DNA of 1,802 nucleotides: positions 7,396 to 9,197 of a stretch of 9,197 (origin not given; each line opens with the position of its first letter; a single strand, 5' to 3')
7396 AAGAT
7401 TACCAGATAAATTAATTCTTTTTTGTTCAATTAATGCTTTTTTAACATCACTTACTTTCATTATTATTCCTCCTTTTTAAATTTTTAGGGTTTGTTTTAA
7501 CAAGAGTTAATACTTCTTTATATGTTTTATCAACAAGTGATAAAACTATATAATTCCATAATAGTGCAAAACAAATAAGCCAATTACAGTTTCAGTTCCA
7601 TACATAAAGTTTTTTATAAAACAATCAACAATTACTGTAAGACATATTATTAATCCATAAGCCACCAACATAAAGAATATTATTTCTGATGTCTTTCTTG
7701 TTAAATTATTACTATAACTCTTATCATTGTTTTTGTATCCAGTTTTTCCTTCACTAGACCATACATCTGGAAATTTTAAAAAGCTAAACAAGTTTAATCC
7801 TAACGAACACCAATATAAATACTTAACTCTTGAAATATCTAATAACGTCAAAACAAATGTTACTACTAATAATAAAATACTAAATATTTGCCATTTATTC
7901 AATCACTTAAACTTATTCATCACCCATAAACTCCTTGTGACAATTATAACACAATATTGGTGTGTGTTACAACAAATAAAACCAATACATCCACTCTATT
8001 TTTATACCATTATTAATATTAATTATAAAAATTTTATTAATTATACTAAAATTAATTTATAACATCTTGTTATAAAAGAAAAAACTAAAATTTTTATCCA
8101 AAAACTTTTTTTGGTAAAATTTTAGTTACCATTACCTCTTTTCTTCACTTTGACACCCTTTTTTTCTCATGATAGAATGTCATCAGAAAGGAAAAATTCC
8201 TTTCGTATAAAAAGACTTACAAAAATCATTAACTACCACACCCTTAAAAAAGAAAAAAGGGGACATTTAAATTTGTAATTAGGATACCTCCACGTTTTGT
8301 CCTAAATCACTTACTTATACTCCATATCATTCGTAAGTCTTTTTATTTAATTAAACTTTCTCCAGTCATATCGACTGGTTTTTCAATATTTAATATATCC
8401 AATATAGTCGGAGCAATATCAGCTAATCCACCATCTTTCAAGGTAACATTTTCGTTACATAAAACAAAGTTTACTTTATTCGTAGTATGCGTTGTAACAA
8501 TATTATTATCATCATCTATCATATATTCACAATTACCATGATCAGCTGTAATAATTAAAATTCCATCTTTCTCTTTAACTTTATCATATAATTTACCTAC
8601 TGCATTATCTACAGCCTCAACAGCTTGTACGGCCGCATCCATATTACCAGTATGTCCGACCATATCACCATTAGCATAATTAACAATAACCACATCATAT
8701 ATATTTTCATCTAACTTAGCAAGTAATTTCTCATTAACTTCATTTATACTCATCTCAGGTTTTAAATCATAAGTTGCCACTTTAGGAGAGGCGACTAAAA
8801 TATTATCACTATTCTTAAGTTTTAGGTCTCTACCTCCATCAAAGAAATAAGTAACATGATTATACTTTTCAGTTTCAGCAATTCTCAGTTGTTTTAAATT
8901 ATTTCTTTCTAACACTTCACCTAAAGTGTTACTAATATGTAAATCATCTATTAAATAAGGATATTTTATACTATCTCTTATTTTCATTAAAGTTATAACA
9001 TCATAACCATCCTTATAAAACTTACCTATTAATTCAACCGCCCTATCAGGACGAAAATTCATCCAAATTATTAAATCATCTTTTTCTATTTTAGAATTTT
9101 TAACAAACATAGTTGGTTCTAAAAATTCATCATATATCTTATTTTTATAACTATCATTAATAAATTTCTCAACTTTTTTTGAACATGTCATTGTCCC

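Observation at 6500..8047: Perfect 105-bp direct repeats bracket the membrane-ORF/fic module upstream of gatCAB-aspS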

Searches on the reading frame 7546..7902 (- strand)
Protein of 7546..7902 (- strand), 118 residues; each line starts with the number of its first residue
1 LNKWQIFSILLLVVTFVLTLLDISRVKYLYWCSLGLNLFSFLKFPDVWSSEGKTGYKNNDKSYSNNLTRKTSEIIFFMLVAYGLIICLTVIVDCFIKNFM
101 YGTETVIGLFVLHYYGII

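Call 8: search_protein_families(library=pfam, proteins=[window:7546-7902:-], max_evalue=0.01)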
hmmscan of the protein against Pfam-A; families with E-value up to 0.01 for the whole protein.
window:7546-7902:- (118 aa): 1 family
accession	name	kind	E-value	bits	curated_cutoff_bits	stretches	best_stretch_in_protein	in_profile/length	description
PF07344.16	Amastin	-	0.0016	18.8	27.2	1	5-82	69-147/157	Amastin surface glycoprotein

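Call 12: find_encoding_contigs(protein=window:7546-7902:-, flank=10000, max_places=10)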
Protein window:7546-7902:- (118 aa): no gene with exactly this product is on record in the collection.

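Call 28: find_homologous_proteins(query=window:7546-7902:-, max_evalue=0.001)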
Query window:7546-7902:- (118 aa): 3 proteins with E <= 0.001 among 8 candidates.
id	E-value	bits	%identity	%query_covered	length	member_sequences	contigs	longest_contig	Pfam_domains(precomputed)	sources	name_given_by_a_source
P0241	6.3e-47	177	74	76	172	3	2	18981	-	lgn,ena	-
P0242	2.7e-46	174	99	69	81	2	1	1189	-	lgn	-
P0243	1.7e-14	72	38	82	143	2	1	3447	-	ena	-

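Call 30: find_encoding_contigs(protein=P0242, flank=6000, max_places=5)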
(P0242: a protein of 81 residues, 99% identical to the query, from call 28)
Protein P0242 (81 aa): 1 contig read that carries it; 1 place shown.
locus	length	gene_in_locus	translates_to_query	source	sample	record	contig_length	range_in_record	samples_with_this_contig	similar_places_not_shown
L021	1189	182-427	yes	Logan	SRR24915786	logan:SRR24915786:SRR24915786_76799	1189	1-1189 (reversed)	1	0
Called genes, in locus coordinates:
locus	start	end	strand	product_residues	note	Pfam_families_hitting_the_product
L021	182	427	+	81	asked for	-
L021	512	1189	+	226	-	?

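Call 31: find_encoding_contigs(protein=P0241, flank=8000, max_places=5)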
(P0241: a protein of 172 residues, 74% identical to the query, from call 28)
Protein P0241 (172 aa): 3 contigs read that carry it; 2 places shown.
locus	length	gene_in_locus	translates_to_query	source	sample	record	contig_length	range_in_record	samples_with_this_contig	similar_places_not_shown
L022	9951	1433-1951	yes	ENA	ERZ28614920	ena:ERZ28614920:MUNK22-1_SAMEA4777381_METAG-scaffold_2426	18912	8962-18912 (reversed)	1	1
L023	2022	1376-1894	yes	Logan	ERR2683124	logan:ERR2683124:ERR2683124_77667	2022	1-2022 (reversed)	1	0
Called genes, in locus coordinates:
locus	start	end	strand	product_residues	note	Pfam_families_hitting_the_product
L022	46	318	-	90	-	PF13481:AAA_25, PF03796:DnaB_C (weak)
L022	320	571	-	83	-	-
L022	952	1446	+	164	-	PF12844:HTH_19, PF13560:HTH_31, PF01381:HTH_3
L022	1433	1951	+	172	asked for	-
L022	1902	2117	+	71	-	-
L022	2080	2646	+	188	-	-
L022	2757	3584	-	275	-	PF04203:Sortase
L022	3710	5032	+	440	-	PF07690:MFS_1 (faint), PF00196:GerE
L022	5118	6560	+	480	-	-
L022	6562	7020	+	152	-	-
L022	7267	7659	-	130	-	-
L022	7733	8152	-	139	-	PF00005:ABC_tran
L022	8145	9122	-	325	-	PF13379:NMT1_2, PF09084:NMT1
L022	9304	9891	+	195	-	-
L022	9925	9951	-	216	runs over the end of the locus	PF00849:PseudoU_synth_2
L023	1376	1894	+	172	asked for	-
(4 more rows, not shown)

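Call 74: search_protein_families(library=padloc, proteins=[P0241, L022:952-1446:+], max_evalue=0.001)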
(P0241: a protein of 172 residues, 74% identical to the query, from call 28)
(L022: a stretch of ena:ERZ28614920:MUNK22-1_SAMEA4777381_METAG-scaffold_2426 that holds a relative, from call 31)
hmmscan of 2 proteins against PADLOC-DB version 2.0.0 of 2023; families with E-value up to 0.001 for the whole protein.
P0241 (172 aa): 0 families

L022:952-1446:+ (164 aa): 12 families
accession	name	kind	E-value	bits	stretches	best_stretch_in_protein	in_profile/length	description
PDLC02926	HTH_VI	-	4e-11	41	1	5-68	2-64/92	-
PDLC04142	capH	-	8.4e-09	34.4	1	1-59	3-60/103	capH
PDLC03665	Control_protein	-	1.2e-06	26.6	1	4-66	8-70/77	control protein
PDLC03947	RmrA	-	2.6e-06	24.5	1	3-57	10-63/383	-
PDLC03954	RmrA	-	8.4e-06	22.9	1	6-64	12-69/380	-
PDLC03944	RmrA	-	5e-05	20.5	0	6-57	8-58/384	-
PDLC04775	PDC-M69A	-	7.8e-05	21.2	1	4-108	7-105/113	-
PDLC03951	RmrA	-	0.00016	18.8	1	8-62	12-65/400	-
PDLC03666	Control_protein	-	0.00018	19.9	1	4-45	6-47/77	control protein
PDLC03952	RmrA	-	0.00024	18.1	1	7-57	25-74/395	-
PDLC03946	RmrA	-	0.0005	16.9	0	10-57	8-54/357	-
PDLC03949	RmrA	-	0.00061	16.8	0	10-60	8-57/363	-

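Call 75: search_protein_families(library=ncbifam, proteins=[P0241, L022:952-1446:+], max_evalue=0.001)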
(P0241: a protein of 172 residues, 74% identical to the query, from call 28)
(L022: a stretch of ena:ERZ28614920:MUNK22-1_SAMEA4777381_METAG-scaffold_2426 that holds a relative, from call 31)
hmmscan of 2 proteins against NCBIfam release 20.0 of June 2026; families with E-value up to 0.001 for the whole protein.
P0241 (172 aa): 0 families

L022:952-1446:+ (164 aa): 8 families
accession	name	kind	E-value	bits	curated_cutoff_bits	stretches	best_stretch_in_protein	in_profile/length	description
NF007257.0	PRK09706.1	subfamily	2.3e-08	33.9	101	1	4-121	5-132/135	transcriptional repressor DicA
NF046032.1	TransRegSlrRBacil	equivalog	1.6e-07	31.5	250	1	5-72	2-69/149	HTH-type transcriptional regulator SlrR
NF041951.1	phage_RstR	subfamily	4.1e-06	27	80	1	5-67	3-64/108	RstR family transcriptional repressor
TIGR03070.1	couple_hipB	subfamily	4.1e-06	26.7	71.65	1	4-45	2-43/58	type II toxin-antitoxin system Y4mF family antitoxin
TIGR00270.2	TIGR00270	equivalog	1e-05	25.4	110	1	6-60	77-130/159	multiprotein bridging factor aMBF1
NF006015.0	PRK08154.1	subfamily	2.5e-05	23.6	204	1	3-69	29-94/314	anaerobic benzoate catabolism transcriptional regulator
NF007408.0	PRK09943.1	equivalog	0.00023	20.8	211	1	5-59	8-61/185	HTH-type transcriptional regulator PuuR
NF003162.0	PRK04140.1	equivalog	0.00052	19.1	263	1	6-44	128-166/317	transcriptional regulator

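Call 84: find_encoding_contigs(protein=P0243, flank=4000, max_places=3)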
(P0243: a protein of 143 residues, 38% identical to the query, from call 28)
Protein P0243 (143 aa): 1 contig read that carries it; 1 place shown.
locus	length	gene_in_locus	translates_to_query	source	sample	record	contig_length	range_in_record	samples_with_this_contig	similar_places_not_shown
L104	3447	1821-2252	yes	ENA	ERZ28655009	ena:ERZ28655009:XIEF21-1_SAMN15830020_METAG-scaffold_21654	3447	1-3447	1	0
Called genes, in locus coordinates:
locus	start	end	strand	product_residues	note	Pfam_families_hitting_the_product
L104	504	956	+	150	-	PF02367:TsaE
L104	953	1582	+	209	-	PF00814:TsaD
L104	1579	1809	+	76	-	PF00583:Acetyltransf_1 (weak)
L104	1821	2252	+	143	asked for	-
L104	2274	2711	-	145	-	PF12844:HTH_19, PF13560:HTH_31 (weak), PF01381:HTH_3, PF13443:HTH_26 (faint), PF01381:HTH_3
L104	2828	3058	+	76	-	-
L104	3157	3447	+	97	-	?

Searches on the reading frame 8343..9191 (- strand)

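Call 8: search_protein_families(library=pfam, proteins=[window:8343-9191:-], max_evalue=0.01)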
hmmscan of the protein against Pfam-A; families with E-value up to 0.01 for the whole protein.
window:8343-9191:- (282 aa): 5 families
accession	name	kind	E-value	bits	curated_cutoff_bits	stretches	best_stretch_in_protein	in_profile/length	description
PF01676.23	Metalloenzyme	-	5.2e-60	203.5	24.3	1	86-271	68-252/252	Metalloenzyme superfamily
PF06415.18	iPGM_N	-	1.1e-12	48.3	27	1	6-65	135-198/217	BPG-independent PGAM N-terminus (iPGM_N)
PF01663.27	Phosphodiest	-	4.4e-07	30.3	23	1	152-226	144-226/342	Type I phosphodiesterase / nucleotide pyrophosphatase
PF00884.28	Sulfatase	-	0.00048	20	25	1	172-265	188-297/301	Sulfatase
PF00245.25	Alk_phosphatase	-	0.00052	19.5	24.4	1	153-220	244-313/423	Alkaline phosphatase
